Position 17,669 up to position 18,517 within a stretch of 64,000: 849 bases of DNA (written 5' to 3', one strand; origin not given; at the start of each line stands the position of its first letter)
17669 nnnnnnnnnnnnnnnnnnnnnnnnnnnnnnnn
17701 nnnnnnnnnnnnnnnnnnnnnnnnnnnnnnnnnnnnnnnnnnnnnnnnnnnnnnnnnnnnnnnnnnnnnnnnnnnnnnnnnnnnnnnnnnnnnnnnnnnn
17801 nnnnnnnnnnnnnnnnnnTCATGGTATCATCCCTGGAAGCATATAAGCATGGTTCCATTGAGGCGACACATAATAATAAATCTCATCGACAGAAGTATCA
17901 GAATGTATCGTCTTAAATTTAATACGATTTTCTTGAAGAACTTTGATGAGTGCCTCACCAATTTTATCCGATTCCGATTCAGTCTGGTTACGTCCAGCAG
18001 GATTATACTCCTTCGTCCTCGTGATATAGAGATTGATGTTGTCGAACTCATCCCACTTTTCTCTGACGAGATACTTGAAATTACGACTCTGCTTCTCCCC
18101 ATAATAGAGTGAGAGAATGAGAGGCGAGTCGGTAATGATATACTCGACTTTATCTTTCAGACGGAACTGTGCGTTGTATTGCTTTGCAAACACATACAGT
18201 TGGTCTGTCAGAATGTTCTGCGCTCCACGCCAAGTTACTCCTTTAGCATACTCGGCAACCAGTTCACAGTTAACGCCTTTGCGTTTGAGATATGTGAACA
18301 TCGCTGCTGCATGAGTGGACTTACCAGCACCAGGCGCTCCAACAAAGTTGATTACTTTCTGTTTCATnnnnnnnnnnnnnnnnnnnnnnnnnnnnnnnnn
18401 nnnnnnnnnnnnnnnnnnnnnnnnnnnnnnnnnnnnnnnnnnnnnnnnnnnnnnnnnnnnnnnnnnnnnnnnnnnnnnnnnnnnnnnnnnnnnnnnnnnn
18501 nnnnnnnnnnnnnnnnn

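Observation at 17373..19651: RtcB ligase next to a translationally coupled P-loop kinase and SLOG (YpsA-like) protein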

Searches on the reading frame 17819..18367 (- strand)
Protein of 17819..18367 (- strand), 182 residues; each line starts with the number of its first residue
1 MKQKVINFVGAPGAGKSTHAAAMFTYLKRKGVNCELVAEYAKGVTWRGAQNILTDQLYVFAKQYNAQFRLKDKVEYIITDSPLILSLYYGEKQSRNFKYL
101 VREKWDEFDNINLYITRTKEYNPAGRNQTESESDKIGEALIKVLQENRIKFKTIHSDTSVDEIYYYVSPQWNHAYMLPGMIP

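Call 4: search_protein_families(library=pfam, proteins=[window:17819-18367:-], max_evalue=0.01)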
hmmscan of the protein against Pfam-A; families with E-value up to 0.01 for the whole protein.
window:17819-18367:- (182 aa): 5 families
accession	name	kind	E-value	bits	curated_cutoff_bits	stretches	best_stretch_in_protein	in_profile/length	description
PF13521.12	AAA_28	-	7.4e-10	39.7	27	1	6-156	2-158/164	AAA domain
PF00448.28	SRP54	-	0.00043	20.4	22.7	1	4-68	2-59/196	SRP54-type protein, GTPase domain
PF22403.1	DUF6981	-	0.00097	19.5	26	1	21-90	5-75/84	Domain of unknown function (DUF6981)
PF03308.22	MeaB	-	0.0036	16.8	23.1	1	4-38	34-68/273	Methylmalonyl Co-A mutase-associated GTPase MeaB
PF20720.3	nSTAND3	-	0.0063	16.7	27.2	1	2-34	16-48/155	Novel STAND NTPase 3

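Call 5: search_protein_families(library=phrogs, proteins=[window:17819-18367:-], max_evalue=0.001)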
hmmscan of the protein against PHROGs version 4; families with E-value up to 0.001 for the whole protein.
window:17819-18367:- (182 aa): 1 family
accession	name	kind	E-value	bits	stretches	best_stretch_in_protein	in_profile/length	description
phrog_2107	-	other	9.6e-20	72.1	1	2-165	2-189/201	thymidylate kinase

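Call 6: search_protein_families(library=ncbifam, proteins=[window:17819-18367:-], max_evalue=0.01)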
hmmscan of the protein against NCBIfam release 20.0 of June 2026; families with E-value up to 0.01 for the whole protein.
window:17819-18367:- (182 aa): 5 families
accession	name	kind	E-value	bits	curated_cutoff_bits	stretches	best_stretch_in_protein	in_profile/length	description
TIGR00750.1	lao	equivalog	0.00037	19.7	240.75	1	4-38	35-69/300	methylmalonyl Co-A mutase-associated GTPase MeaB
NF005250.0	PRK06761.1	equivalog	0.0013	17.8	270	1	1-39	1-39/282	hypothetical protein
NF006746.0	PRK09270.1-5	subfamily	0.0015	17.5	250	1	3-37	21-55/210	nucleoside/nucleotide kinase family protein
TIGR01425.1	SRP54_euk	equivalog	0.0033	16.3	576.25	1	2-38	99-135/428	signal recognition particle protein SRP54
NF010335.0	PRK13764.1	equivalog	0.0044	15.6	340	0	8-31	268-291/613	ATPase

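Call 24: search_solved_structures(query=window:17819-18367:-, max_evalue=1, show_alignments=2)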
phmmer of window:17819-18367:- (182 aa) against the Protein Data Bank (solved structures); distinct sequences matched with E-value up to 1: 18.
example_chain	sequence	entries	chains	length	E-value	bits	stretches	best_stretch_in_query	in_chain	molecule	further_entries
2v3c_C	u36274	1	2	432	0.043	16.7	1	2-39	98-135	SIGNAL RECOGNITION 54 KDA PROTEIN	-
3ndb_B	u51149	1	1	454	0.047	16.6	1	2-39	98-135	Signal recognition 54 kDa protein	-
1kht_A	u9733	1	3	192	0.085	15.7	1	1-56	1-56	adenylate kinase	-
5xbh_A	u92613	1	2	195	0.12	15.3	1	5-39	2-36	Thymidylate kinase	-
5xb5_A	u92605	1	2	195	0.12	15.2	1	5-39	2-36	Thymidylate kinase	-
2pbr_A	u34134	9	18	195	0.12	15.2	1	5-39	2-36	Thymidylate kinase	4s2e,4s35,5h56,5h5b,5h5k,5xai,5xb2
6y2z_A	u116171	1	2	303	0.14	15.1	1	2-39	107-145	Signal recognition particle 54 kDa protein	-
6y30_A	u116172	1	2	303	0.14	15.1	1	2-39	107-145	Signal recognition particle 54 kDa protein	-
6y32_A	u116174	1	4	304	0.14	15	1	2-39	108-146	Signal recognition particle 54 kDa protein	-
6r6g_AB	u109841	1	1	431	0.15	15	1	2-39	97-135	Signal recognition particle 54 kDa protein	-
4ue5_D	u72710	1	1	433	0.15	14.9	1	2-39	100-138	SIGNAL RECOGNITION PARTICLE 54 KDA PROTEIN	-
5l3q_A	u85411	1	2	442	0.15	14.9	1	2-39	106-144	Signal recognition particle 54 kDa protein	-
3jaj_z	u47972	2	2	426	0.16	14.9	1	2-39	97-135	SRP54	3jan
7nfx_x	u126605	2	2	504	0.18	14.7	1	2-39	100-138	Signal recognition particle 54 kDa protein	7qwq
2j37_W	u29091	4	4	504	0.18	14.7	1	2-39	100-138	SIGNAL RECOGNITION PARTICLE 54 KDA PROTEIN (SRP54) | Signal recognition particle 54 kDa protein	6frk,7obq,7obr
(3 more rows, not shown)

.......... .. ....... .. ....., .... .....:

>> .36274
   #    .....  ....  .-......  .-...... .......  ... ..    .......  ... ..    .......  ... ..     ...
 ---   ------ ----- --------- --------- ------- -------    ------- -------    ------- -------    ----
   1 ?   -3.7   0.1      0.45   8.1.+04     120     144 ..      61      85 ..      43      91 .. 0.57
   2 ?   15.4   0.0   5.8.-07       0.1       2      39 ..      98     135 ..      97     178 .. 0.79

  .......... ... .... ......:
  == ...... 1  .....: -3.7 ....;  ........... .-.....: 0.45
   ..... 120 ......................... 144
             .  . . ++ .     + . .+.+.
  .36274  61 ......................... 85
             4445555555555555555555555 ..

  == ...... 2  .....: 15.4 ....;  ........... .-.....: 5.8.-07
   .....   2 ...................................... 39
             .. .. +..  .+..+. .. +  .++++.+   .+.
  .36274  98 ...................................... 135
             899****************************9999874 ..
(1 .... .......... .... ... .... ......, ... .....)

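Call 25: find_homologous_proteins(query=window:17819-18367:-, max_evalue=0.001)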
Query window:17819-18367:- (182 aa): 188 proteins with E <= 0.001 among 223 candidates; the best 120 are listed.
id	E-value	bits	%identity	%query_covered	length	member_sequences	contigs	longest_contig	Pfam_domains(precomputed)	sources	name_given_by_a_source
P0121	4.0e-108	377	90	100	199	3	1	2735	PF13521.13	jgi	jgi:thymidylate kinase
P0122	1.9e-100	352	84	100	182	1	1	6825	PF13521.13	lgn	-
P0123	4.6e-95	334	79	99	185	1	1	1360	PF13521.13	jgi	jgi:thymidylate kinase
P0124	1.9e-80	287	68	97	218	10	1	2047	PF13521.13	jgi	jgi:nicotinamide riboside kinase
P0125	1.6e-79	284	68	98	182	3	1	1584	PF13521.13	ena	-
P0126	3.2e-71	257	67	99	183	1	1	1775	PF13521.13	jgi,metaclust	metaclust:\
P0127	2.1e-70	254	62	99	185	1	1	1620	PF13521.13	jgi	jgi:adenylate kinase family enzyme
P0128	1.4e-67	245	62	99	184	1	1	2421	PF13521.13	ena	-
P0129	7.2e-65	236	61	99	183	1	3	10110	PF13521.13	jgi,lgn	-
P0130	8.5e-65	236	62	99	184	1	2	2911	PF13521.13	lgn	-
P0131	1.8e-63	231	57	98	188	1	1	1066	PF13521.13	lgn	-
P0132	9.3e-63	229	58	98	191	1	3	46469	PF13521.13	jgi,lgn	-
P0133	1.2e-62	229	58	98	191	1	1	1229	PF13521.13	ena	-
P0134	1.6e-62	228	59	96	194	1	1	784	PF13521.13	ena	-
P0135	5.3e-62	227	57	98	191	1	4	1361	PF13521.13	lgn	-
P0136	1.5e-61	225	59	97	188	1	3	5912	PF13521.13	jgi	jgi:ABC-type dipeptide/oligopeptide/nickel transport system ATPase component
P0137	3.9e-60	220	56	99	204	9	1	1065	PF13521.13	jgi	jgi:adenylate kinase family enzyme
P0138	5.9e-60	220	56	99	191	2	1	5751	PF13521.13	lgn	-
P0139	1.2e-59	219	65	90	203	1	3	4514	PF13521.13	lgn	-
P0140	4.3e-52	194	54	91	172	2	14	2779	PF13521.13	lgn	-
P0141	3.8e-49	185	56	88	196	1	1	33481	PF13521.13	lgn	-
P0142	7.1e-46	174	55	87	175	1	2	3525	PF13521.13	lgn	-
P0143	4.1e-44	168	51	89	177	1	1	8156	PF13521.13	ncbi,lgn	ncbi:MAG: AAA family ATPase [archaeon]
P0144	9.3e-43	164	45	85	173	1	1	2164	PF13521.13,PF00004.36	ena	-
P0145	2.8e-41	159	51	88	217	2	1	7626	PF13521.13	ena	-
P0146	3.7e-41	159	52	84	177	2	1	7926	PF13521.13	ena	-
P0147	6.9e-41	158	46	84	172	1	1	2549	PF13521.13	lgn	-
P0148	7.4e-41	158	52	84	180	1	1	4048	PF13521.13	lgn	-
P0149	1.7e-40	157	46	84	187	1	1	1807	PF13521.13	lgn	-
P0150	2.0e-40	156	50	85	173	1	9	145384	PF13521.13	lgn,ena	-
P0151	2.2e-40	156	50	85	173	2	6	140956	PF13521.13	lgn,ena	-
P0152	2.3e-40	156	48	84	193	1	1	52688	PF13521.13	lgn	-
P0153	1.0e-38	151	46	90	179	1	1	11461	PF13521.13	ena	-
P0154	1.6e-38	150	49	91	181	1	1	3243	PF13521.13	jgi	jgi:adenylate kinase family enzyme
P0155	2.0e-38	150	50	86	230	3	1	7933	PF13521.13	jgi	jgi:hypothetical protein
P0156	2.1e-38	150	49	84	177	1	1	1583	PF13521.13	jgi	jgi:adenylate kinase family enzyme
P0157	2.2e-38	150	45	88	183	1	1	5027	PF13521.13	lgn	-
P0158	3.1e-38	149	46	84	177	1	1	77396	PF13521.13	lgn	-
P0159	1.2e-37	147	49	87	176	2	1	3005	PF13521.13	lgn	-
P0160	1.3e-37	147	48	90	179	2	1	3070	PF13521.13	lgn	-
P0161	3.4e-37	146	49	81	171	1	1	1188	PF13521.13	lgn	-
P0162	4.3e-37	145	46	85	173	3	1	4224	PF13521.13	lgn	-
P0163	4.8e-37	145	47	85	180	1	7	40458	PF13521.13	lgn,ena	-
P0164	9.1e-37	144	49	80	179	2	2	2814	PF13521.13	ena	-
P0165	1.0e-36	144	49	85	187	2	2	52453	PF13521.13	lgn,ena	-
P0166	1.3e-36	144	43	88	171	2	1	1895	PF13521.13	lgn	-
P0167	1.4e-36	144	49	87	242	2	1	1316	PF13521.13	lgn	-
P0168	1.5e-36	144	43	87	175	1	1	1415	PF13521.13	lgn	-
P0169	2.4e-36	143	45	86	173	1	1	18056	PF13521.13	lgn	-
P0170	3.3e-36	143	45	94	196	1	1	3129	PF13521.13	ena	-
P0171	3.3e-36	143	45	93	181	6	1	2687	PF13521.13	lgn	-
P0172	3.4e-36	143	45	84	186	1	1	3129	PF13521.13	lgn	-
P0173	4.2e-36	142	46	84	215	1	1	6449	PF13521.13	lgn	-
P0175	5.6e-36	142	47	85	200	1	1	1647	PF13521.13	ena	-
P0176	6.3e-36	142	46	85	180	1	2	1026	PF13521.13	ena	-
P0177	6.8e-36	142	44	94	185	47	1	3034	PF13521.13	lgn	-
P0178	7.9e-36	141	42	91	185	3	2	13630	PF13521.13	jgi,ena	-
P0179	9.4e-36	141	43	92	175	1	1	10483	PF13521.13,PF13238.13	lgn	-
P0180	1.1e-35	141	51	73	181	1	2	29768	PF13521.13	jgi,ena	-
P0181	1.2e-35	141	47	79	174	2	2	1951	PF13521.13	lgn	-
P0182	1.3e-35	141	55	73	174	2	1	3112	PF13521.13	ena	-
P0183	1.3e-35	141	45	86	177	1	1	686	PF13521.13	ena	-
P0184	1.4e-35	140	45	86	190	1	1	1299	PF13521.13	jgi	jgi:hypothetical protein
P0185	1.4e-35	140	43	85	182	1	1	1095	PF13521.13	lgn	-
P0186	1.8e-35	140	45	82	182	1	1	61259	PF13521.13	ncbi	-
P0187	2.1e-35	140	47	90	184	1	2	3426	PF13521.13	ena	-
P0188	2.2e-35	140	48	80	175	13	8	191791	PF02223.24,PF13521.13,PF13238.13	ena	-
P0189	3.9e-35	139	46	83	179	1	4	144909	PF13521.13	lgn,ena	-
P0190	4.8e-35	139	48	79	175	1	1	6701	PF13521.13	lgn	-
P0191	4.8e-35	139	41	94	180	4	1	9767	PF13521.13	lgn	-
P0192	5.2e-35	139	44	83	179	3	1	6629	PF13521.13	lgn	-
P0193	5.4e-35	139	48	84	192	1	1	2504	PF13521.13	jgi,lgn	jgi:ABC-type oligopeptide transport system ATPase subunit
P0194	6.8e-35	138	48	79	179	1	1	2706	PF13521.13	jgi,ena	-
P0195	7.0e-35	138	46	84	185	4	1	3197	PF13521.13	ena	-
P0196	9.2e-35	138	50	80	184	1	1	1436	PF13521.13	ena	-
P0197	1.1e-34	138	44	94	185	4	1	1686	PF13521.13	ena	-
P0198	1.2e-34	137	54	73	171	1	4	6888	PF13521.13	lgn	-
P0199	1.4e-34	137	46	86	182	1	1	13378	PF13521.13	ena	-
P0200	1.5e-34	137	46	93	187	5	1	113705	PF13521.13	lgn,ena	-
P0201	2.7e-34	136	46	86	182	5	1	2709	PF13521.13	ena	-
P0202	2.8e-34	136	48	84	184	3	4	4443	PF13521.13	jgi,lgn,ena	-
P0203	3.2e-34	136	45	82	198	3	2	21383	PF13521.13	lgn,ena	-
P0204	4.3e-34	136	46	87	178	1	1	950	PF13521.13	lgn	-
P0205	7.5e-34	135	41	92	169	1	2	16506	PF13521.13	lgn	-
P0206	7.7e-34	135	47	80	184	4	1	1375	PF13521.13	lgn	-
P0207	7.8e-34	135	50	74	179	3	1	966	PF13521.13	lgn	-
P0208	8.8e-34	135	47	85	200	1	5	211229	PF13521.13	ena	-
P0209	1.1e-33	134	44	85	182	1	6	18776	PF13521.13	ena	-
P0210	1.4e-33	134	46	83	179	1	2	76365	PF13521.13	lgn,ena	-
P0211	1.8e-33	134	45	91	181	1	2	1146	PF13521.13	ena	-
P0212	1.9e-33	134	42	87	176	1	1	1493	PF13521.13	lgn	-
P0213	2.2e-33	133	44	86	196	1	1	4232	PF13521.13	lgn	-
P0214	2.6e-33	133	49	79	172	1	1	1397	PF13521.13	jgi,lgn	jgi:adenylate kinase family enzyme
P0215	2.6e-33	133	45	86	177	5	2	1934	PF13521.13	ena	-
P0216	3.0e-33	133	44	91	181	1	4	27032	PF13521.13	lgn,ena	-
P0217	3.3e-33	133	43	90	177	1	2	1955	PF13521.13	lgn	-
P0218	3.4e-33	133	44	80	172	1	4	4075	PF02223.24,PF13521.13,PF13238.13,PF20720.4,PF00931.29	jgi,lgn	jgi:nicotinamide riboside kinase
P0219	3.6e-33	133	46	86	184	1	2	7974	PF13521.13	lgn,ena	-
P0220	4.7e-33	132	44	80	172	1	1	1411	PF02223.24,PF13521.13,PF13238.13,PF20720.4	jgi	jgi:nicotinamide riboside kinase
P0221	5.7e-33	132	46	82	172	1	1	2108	PF13521.13,PF13238.13,PF20720.4,PF00931.29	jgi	jgi:tRNA uridine 5-carbamoylmethylation protein Kti12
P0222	6.3e-33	132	50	73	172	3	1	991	PF13521.13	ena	-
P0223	6.5e-33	132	44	80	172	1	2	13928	PF13521.13,PF13238.13,PF20720.4,PF00931.29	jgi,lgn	jgi:tRNA uridine 5-carbamoylmethylation protein Kti12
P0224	6.9e-33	132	44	85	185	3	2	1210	PF13521.13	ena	-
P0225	7.0e-33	132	45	82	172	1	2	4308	PF02223.24,PF13521.13,PF13238.13,PF20720.4,PF00931.29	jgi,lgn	jgi:nicotinamide riboside kinase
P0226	7.9e-33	132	44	87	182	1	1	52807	PF13521.13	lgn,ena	-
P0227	8.9e-33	131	44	87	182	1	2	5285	PF13521.13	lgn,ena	-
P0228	1.0e-32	131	44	91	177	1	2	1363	PF13521.13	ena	-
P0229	1.1e-32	131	40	90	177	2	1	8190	PF13521.13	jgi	jgi:hypothetical protein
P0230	1.2e-32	131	46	86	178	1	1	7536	PF13521.13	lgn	-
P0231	1.2e-32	131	47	86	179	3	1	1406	PF13521.13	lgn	-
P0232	1.5e-32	131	47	83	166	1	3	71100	PF13521.13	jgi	jgi:tRNA uridine 5-carbamoylmethylation protein Kti12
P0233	1.8e-32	130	46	86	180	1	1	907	PF13521.13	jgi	jgi:nicotinamide riboside kinase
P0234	1.8e-32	130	48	81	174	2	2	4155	PF13521.13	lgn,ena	-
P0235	1.9e-32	130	41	90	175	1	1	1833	PF13521.13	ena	-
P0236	2.4e-32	130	42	90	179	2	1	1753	PF13521.13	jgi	jgi:hypothetical protein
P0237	3.4e-32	129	42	86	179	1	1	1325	PF13521.13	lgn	-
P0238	3.5e-32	129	45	86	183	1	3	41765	PF13521.13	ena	-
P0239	3.7e-32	129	44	92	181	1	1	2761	PF13521.13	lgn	-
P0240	4.8e-32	129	40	89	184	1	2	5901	PF13521.13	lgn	-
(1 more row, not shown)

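Call 26: search_dna_similar(query=window:17819-18367:-, collection=phages, mode=protein, max_rows=40, rows=spread)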
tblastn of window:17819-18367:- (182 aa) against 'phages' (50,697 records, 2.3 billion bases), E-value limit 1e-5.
Records with a match: 88; places in all: 89; records where one place covers at least 80% of the query: 79.
Best place of each record, by identity: <60% 88.
By first word of the organism name: Prevotella 15; Caulobacter 9; Brevundimonas 8; Erwinia 8; Acinetobacter 7; uncultured 4; Salmonella 4; Yersinia 4; Clostridium 2; Ralstonia 2; and 18 more.
By host as written in the record: Prevotella sp. 15; Caulobacter vibrioides CB15 11; - 9; Brevundimonas pondensis LVF1 6; Erwinia amylovora 3; Erwinia amylovora SNUABM_01 3; Acinetobacter baumannii 3; Clostridium sp. 2; and 27 more.
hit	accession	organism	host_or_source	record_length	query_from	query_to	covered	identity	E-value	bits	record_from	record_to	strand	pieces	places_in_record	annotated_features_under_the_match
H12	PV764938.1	Sinorhizobium phage Phosso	Sinohrizobium meliloti NRRL L-50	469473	4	167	90%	46.1%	4e-37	140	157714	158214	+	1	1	thymidylate kinase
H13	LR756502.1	uncultured phage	metagenomic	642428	2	168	92%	40.7%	5e-32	126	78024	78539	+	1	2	record has no annotation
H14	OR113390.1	Clostridium phage vB_CtyS-FA70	Clostridium sp.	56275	4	163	88%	41.9%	1e-30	122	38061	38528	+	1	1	hypothetical protein (x2)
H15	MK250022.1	Prevotella phage Lak-B3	Prevotella sp.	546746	5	163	87%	41.5%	2e-31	124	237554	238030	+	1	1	record has no annotation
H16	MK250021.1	Prevotella phage Lak-B2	Prevotella sp.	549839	5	163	87%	41.5%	2e-31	124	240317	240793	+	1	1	record has no annotation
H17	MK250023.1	Prevotella phage Lak-B4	Prevotella sp.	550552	5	163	87%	41.5%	2e-31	124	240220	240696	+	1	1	record has no annotation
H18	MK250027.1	Prevotella phage Lak-B8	Prevotella sp.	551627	5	163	87%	41.5%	2e-31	124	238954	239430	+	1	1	record has no annotation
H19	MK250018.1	Prevotella phage Lak-A1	Prevotella sp.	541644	5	163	87%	39.6%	3e-30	121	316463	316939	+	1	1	record has no annotation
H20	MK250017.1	Prevotella phage Lak-A1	Prevotella sp.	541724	5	163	87%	39.6%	3e-30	121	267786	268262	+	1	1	record has no annotation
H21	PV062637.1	Nitratidesulfovibrio phage SRB7757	Nitratidesulfovibrio vulgaris ATCC7757 ...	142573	4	167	90%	37.6%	3e-26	109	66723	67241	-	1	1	record has no annotation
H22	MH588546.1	Caulobacter phage CcrBL9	Caulobacter vibrioides CB15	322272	4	168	91%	35.9%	2e-22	99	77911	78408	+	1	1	hypothetical protein (x2)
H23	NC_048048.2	Caulobacter phage CcrSC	Caulobacter vibrioides CB15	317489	4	168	91%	35.3%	1e-21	97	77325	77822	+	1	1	thymidylate kinase | hypothetical protein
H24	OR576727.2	Myxococcus phage Mx1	Myxococcus sp.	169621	4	164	88%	34.9%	2e-22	99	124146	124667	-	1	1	nicotinamide-nucleotide adenylyltransferase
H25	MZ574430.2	Caulobacter phage C2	Caulobacter vibrioides CB15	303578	4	168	91%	33.5%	1e-20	94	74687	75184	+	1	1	hypothetical protein (x2)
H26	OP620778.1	Bertelyvirus sp.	Caulobacter vibrioides CB15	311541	4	168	91%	33.5%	1e-20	94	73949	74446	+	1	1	hypothetical protein (x2)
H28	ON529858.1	Brevundimonas phage vB_BgoS-Bajun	Brevundimonas goettingensis LVF2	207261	5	165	88%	34.4%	6e-16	80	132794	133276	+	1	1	trifunctional NAD biosynthesis/regulator protein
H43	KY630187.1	Serratia phage BF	Serratia marcescens UCC2017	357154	5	151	81%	29.8%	2e-14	76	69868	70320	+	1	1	AAA domain-containing protein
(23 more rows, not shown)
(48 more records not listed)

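Call 30: find_related_loci(query=A2, collection=viral_contigs, flank=6000)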
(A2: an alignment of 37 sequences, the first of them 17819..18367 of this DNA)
Query A2 (182 aa) in viral_contigs; peptide patterns used: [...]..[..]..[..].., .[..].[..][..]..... (x = any residue, [..] = any of these).
578 stretches matched a pattern (row limit reached: there are more); 539 encode a relative of the query (tblastn E <= 1e-3); the best 80 are kept; 80 distinct loci.
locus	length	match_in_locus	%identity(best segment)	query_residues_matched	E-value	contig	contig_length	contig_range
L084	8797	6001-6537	66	2-180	7e-84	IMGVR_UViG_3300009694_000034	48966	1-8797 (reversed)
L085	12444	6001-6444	51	2-149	1e-47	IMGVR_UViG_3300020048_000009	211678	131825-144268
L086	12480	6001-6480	45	5-163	9e-45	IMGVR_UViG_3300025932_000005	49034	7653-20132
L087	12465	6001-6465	51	4-157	4e-44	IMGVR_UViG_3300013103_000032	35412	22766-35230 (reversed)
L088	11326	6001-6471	46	1-157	3e-43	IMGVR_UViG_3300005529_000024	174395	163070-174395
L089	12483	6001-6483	45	4-163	7e-43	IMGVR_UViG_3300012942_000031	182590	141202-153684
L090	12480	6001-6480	45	5-163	6e-42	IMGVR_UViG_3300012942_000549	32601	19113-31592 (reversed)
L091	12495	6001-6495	46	5-170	6e-42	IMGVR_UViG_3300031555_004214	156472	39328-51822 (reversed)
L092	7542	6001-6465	46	5-157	7e-42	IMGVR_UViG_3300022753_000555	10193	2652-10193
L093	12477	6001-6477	43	5-163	2e-41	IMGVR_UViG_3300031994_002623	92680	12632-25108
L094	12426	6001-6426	47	4-146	4e-41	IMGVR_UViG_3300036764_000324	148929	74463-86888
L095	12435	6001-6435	48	2-146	8e-41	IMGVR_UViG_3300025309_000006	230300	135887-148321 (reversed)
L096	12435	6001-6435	48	2-146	8e-41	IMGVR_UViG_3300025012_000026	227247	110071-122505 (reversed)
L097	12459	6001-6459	44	5-157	2e-40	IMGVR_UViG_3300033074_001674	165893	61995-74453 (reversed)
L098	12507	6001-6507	40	5-173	1e-40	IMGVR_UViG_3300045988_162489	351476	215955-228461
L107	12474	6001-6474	46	1-157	3e-40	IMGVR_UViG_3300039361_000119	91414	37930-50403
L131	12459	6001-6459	43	5-154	2e-38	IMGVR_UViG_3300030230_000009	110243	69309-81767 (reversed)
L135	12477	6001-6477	44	1-157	1e-38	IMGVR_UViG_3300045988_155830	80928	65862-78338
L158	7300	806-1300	42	2-163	1e-37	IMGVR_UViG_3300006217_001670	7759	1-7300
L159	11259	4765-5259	42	2-163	1e-37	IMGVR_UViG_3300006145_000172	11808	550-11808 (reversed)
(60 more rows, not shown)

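Call 37: get_annotated_region(hit=H24, flank=4000)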
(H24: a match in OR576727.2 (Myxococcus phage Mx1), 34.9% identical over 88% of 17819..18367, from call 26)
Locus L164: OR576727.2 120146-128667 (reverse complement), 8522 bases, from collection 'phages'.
description: Myxococcus phage Mx1, complete genome.
organism: Myxococcus phage Mx1 (NCBI taxid 2994995)
taxonomy: Viruses; Duplodnaviria; Heunggongvirae; Uroviricota; Caudoviricetes
host: Myxococcus sp.; source: cow dung; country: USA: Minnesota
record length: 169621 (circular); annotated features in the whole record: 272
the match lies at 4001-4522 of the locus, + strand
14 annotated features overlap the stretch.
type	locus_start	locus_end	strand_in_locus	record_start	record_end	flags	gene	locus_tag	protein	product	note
CDS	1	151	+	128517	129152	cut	-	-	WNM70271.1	cytidylyltransferase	-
CDS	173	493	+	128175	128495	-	-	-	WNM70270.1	hypothetical protein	-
CDS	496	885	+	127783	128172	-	-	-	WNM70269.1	hypothetical protein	-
CDS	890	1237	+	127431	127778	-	-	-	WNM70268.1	hypothetical protein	-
CDS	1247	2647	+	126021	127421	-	-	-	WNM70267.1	nicotinamide phosphoribosyltransferase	-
CDS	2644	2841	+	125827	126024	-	-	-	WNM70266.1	hypothetical protein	-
CDS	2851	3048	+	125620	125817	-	-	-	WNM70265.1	hypothetical protein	-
CDS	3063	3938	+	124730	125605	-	-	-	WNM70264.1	hypothetical protein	-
CDS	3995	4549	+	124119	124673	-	-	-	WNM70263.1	nicotinamide-nucleotide adenylyltransferase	-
CDS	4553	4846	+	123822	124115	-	-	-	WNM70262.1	hypothetical protein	-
CDS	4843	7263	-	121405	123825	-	-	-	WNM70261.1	baseplate assembly protein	-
CDS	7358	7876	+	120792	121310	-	-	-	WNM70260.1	capsid decoration protein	-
CDS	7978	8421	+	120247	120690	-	-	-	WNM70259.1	hypothetical protein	-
CDS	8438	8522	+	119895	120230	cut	-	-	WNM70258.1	hypothetical protein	-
